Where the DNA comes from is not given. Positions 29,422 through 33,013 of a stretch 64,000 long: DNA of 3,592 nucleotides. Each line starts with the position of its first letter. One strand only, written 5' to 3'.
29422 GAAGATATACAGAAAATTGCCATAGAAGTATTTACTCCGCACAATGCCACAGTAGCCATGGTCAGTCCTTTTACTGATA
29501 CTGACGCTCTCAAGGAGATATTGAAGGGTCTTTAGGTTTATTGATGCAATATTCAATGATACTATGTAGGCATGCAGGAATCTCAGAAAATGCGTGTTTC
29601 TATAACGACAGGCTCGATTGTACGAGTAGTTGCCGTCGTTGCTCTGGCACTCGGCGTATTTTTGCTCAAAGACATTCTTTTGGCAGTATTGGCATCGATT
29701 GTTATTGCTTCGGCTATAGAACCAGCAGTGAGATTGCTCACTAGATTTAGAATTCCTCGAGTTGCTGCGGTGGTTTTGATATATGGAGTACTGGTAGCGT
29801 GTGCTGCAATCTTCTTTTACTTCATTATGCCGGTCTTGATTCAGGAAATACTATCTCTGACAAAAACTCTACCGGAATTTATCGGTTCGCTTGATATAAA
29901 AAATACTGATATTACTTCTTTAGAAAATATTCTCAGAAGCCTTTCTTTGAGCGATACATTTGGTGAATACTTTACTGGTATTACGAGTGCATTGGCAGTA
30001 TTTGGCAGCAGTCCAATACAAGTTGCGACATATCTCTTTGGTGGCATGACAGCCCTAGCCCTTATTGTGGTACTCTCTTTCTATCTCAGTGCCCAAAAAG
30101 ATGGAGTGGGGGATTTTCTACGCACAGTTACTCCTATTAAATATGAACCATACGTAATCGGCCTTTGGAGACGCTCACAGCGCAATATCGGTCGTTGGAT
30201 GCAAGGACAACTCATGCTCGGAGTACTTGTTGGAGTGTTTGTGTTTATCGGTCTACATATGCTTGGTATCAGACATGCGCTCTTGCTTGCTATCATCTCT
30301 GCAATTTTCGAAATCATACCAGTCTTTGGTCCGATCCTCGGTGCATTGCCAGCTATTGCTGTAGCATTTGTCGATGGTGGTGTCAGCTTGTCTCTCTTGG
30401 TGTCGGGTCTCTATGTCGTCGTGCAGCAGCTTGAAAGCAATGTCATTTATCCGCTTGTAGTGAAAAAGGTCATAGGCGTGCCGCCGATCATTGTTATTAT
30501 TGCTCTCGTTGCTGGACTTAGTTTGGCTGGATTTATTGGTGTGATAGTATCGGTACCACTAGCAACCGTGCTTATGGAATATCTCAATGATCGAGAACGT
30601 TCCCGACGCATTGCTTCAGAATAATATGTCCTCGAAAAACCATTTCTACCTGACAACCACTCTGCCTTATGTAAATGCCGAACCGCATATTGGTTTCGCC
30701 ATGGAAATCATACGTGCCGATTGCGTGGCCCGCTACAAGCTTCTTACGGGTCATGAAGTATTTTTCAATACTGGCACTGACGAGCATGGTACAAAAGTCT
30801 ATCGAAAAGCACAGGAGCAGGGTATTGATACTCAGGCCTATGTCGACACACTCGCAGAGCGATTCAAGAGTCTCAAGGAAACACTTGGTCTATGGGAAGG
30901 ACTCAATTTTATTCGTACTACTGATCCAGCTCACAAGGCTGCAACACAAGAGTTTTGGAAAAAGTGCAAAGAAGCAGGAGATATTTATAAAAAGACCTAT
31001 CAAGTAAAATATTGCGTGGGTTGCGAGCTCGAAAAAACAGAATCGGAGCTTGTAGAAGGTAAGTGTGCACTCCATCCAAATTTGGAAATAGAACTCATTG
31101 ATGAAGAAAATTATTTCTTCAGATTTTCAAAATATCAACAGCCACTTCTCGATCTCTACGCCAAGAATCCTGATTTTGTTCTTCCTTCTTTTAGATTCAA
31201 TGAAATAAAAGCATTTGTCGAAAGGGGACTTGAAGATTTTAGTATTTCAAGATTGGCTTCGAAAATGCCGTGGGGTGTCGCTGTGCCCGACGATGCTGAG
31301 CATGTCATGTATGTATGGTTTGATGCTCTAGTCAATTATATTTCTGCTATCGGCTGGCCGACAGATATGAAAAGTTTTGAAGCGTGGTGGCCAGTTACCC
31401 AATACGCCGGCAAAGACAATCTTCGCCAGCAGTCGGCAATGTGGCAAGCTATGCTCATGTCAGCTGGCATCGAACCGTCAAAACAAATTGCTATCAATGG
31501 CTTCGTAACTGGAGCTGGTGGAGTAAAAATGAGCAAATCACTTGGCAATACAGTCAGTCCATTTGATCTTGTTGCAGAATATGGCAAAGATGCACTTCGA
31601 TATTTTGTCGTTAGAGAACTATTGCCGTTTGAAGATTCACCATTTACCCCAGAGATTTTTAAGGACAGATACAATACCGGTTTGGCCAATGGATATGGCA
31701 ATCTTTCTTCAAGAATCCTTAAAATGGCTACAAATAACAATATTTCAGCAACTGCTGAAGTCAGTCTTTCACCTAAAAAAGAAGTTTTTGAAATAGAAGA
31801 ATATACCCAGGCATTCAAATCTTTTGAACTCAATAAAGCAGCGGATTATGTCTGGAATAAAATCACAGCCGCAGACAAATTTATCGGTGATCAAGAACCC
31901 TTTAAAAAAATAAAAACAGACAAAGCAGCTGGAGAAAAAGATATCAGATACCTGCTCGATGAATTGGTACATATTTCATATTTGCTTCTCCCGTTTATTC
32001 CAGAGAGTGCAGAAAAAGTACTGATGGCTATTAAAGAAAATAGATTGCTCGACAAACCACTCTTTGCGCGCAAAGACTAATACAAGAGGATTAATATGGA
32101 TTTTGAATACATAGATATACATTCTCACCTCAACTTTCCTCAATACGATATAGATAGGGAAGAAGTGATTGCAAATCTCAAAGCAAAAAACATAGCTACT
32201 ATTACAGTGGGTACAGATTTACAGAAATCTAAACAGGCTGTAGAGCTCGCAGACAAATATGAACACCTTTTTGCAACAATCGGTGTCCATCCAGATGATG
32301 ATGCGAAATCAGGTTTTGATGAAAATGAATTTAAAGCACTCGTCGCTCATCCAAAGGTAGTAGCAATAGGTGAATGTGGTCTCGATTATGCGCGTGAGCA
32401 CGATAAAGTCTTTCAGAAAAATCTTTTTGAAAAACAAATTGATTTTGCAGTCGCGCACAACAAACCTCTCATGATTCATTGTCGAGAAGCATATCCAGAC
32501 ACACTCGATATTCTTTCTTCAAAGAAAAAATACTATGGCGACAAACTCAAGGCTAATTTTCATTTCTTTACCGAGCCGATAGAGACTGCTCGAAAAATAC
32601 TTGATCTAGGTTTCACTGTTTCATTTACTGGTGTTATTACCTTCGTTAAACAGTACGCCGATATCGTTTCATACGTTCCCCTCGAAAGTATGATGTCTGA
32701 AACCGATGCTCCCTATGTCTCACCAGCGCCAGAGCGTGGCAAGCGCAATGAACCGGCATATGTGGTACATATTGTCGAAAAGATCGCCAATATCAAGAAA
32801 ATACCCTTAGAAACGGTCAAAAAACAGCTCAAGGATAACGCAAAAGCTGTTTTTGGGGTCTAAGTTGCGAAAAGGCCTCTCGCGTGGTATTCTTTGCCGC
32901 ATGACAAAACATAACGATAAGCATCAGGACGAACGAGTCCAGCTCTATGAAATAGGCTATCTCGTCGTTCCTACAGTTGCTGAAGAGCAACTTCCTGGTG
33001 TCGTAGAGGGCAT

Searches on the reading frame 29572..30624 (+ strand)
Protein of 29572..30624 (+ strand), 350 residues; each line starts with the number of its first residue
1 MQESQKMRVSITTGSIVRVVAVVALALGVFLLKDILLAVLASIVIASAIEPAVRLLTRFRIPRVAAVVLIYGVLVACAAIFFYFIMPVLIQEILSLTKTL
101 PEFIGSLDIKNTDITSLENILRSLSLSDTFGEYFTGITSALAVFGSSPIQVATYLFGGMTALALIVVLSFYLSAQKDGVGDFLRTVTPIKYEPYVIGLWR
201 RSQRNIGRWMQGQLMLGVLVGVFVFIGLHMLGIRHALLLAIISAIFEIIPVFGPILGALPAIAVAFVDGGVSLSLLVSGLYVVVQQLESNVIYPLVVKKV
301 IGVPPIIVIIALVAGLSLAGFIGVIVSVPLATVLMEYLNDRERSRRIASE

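Call 82: search_protein_families(library=pfam, proteins=[window:29572-30624:+], max_evalue=0.00001)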
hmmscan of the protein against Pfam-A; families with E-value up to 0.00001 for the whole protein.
window:29572-30624:+ (350 aa): 1 family
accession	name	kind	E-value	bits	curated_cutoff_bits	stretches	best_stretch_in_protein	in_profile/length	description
PF01594.21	AI-2E_transport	-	3.4e-57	194.5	34.3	1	20-339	6-324/327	AI-2E family transporter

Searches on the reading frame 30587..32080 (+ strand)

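Call 82: search_protein_families(library=pfam, proteins=[window:30587-32080:+], max_evalue=0.00001)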
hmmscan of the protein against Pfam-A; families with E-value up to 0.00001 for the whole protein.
window:30587-32080:+ (497 aa): 4 families
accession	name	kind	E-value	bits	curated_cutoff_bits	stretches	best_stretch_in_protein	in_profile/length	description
PF09334.17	tRNA-synt_1g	-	1.7e-84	284.3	20.1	2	153-377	162-390/391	tRNA synthetases class I (M)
PF00133.28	tRNA-synt_1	-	3.5e-33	115.4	22.7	2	238-342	296-403/414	tRNA synthetases class I (I, L, M and V)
PF01406.26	tRNA-synt_1e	-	5.5e-09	36.2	27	0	27-135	17-123/301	tRNA synthetases class I (C) catalytic domain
PF19303.5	Anticodon_3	-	8.2e-08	32.7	23.5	1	402-485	21-104/152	Anticodon binding domain of methionyl tRNA ligase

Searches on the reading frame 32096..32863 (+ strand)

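Call 82: search_protein_families(library=pfam, proteins=[window:32096-32863:+], max_evalue=0.00001)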
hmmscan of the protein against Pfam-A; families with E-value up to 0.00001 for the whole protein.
window:32096-32863:+ (255 aa): 1 family
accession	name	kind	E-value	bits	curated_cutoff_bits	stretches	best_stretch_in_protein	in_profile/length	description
PF01026.27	TatD_DNase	-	1.4e-77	261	27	1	6-254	1-253/253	TatD related DNase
